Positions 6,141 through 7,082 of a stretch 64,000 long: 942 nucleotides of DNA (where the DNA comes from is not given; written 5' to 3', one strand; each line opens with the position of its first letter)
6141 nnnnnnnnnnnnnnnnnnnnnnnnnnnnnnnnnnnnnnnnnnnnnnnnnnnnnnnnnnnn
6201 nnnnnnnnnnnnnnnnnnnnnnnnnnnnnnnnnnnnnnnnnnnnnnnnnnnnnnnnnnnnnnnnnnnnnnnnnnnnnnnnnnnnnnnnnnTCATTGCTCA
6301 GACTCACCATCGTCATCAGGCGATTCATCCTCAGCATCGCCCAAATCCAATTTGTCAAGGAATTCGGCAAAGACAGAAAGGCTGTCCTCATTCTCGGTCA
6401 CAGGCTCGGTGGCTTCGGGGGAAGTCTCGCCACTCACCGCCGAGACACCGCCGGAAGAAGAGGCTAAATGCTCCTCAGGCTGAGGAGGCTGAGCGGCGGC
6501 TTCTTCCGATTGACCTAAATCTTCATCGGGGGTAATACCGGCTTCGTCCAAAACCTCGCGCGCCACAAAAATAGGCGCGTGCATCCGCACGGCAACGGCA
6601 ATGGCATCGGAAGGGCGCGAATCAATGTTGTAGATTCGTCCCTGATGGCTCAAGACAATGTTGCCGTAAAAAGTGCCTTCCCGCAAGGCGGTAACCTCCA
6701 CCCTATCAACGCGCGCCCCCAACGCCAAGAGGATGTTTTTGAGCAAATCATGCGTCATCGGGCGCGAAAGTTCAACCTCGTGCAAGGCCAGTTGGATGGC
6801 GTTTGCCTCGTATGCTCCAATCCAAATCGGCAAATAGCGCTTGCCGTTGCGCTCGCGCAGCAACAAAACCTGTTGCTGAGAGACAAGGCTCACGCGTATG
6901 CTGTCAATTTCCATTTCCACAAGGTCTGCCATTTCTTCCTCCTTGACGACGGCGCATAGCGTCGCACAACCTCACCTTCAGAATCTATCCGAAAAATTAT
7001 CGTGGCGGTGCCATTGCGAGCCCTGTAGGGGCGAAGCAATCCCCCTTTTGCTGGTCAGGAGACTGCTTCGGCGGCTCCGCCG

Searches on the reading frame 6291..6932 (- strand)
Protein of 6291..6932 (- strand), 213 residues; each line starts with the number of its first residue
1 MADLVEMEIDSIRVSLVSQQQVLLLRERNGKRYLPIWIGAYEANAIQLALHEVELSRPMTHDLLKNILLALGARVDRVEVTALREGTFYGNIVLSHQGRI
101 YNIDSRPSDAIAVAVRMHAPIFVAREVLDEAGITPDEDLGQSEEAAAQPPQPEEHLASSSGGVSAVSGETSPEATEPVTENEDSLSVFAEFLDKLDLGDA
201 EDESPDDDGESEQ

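Call 3: search_protein_families(library=pfam, proteins=[window:6291-6932:-], max_evalue=0.01)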
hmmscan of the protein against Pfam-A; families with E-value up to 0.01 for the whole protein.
window:6291-6932:- (213 aa): 1 family
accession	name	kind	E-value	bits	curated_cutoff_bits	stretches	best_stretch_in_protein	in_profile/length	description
PF02577.19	BFN_dom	-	1.5e-42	144.4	27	1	23-134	1-110/112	Bifunctional nuclease domain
